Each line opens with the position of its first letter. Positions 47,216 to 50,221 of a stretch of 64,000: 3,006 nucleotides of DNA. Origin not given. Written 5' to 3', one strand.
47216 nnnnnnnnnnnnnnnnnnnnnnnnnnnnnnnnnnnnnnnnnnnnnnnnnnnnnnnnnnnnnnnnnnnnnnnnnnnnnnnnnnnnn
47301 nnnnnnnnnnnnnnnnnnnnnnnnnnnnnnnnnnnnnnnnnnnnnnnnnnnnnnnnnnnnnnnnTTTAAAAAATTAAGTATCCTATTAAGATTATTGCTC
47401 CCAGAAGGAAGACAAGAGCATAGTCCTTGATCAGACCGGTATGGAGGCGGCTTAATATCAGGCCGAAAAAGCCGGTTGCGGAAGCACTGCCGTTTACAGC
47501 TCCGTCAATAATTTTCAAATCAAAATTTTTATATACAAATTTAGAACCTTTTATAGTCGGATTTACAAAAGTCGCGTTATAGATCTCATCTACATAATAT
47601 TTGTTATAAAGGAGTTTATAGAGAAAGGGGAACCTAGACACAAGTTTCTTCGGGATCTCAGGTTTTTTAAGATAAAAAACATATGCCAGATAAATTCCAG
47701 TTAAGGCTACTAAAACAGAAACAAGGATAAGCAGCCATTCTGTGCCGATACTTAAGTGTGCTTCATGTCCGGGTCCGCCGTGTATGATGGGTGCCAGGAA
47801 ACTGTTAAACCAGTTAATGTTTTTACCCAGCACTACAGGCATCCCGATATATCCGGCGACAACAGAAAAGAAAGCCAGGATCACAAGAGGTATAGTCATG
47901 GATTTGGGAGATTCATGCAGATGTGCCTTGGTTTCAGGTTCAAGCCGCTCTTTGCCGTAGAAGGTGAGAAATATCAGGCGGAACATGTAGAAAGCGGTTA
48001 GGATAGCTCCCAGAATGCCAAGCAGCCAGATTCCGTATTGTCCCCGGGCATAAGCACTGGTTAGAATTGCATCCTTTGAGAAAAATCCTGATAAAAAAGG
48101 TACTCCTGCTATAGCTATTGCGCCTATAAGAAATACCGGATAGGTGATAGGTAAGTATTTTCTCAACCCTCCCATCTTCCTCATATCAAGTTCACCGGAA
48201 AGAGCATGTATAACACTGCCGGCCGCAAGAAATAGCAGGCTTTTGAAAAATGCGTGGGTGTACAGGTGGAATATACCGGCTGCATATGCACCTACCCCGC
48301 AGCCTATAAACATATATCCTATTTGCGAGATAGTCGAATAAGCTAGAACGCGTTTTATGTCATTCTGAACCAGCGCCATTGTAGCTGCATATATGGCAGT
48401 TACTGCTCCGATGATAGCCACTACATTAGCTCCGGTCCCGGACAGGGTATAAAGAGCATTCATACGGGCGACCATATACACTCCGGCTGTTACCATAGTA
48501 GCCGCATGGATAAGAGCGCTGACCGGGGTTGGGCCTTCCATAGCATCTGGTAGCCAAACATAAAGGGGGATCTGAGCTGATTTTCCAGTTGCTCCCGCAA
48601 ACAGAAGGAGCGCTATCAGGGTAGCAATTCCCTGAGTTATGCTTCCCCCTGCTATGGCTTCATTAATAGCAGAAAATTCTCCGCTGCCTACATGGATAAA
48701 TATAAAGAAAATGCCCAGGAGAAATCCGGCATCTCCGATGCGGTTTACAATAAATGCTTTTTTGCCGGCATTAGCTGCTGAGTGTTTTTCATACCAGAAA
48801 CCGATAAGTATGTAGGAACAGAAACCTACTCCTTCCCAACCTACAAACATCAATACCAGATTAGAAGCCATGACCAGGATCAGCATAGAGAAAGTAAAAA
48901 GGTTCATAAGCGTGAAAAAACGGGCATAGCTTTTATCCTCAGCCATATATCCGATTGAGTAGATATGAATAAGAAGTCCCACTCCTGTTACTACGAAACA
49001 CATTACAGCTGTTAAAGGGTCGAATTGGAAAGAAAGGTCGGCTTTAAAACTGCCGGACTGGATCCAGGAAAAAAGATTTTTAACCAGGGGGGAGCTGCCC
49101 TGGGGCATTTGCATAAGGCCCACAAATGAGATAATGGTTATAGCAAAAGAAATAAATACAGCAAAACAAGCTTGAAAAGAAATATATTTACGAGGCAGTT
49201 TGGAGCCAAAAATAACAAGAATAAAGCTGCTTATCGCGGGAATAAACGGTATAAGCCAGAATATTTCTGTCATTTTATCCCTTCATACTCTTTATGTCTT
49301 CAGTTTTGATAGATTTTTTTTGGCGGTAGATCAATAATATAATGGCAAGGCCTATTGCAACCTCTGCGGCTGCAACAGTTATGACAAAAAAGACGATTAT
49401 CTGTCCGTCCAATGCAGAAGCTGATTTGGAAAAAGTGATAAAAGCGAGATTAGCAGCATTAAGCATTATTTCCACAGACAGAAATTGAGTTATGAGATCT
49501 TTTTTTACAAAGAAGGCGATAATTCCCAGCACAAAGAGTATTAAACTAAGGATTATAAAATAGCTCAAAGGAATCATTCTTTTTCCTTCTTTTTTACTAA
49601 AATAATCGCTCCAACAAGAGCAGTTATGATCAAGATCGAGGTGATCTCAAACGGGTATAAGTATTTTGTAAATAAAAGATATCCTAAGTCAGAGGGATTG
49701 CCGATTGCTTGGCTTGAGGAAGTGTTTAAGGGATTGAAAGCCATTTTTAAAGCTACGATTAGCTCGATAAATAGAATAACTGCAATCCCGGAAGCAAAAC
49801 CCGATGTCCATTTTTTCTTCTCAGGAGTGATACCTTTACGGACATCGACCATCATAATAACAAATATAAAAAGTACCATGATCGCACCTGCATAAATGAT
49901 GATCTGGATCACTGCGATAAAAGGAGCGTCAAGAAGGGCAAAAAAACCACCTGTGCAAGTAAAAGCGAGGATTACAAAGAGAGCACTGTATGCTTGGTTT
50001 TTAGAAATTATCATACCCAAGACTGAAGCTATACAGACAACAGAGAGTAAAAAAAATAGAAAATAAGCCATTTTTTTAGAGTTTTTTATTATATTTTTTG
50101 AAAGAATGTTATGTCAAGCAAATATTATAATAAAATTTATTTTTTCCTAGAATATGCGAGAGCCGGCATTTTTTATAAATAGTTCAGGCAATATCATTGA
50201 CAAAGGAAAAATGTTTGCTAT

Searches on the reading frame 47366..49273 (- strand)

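Call 6: search_protein_families(library=pfam, proteins=[window:47366-49273:-], max_evalue=0.01)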
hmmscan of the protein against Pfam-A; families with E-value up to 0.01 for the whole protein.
window:47366-49273:- (635 aa): 3 families
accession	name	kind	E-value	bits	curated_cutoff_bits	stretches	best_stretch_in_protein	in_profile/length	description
PF00361.26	Proton_antipo_M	-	6.9e-87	291.8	21.5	1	136-426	1-294/294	NADH:quinone oxidoreductase/Mrp antiporter, TM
PF00662.26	Proton_antipo_N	-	5e-24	84.4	24.5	1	70-120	1-51/51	NADH-Ubiquinone oxidoreductase (complex I), chain 5 N-terminus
PF01010.25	Proton_antipo_C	-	1.9e-08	34.6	26.8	1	450-575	91-234/243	NADH-dehyrogenase subunit F, TMs, (complex I) C-terminus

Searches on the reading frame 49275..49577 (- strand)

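Call 6: search_protein_families(library=pfam, proteins=[window:49275-49577:-], max_evalue=0.01)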
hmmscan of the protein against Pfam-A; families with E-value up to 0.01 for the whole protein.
window:49275-49577:- (100 aa): 2 families
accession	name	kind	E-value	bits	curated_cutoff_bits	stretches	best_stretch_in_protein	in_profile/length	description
PF00420.29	Oxidored_q2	-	4.5e-26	90.9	26.1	1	7-99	2-94/95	NADH-ubiquinone/plastoquinone oxidoreductase chain 4L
PF06235.16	NAD4L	-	0.0091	16.4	22.7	0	9-91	3-82/86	NADH dehydrogenase subunit 4L (NAD4L)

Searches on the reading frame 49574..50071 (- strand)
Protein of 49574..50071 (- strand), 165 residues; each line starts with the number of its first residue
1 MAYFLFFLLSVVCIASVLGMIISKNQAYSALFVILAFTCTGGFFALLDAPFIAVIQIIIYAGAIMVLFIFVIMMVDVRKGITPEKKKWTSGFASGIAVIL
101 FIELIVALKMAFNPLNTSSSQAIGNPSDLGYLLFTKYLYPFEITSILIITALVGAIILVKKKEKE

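Call 6: search_protein_families(library=pfam, proteins=[window:49574-50071:-], max_evalue=0.01)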
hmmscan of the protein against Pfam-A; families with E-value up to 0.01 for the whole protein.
window:49574-50071:- (165 aa): 1 family
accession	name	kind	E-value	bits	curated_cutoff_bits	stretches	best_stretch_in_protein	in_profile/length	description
PF00499.25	Oxidored_q3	-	3.6e-39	134.2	33.2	1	17-158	2-146/146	NADH-ubiquinone/plastoquinone oxidoreductase chain 6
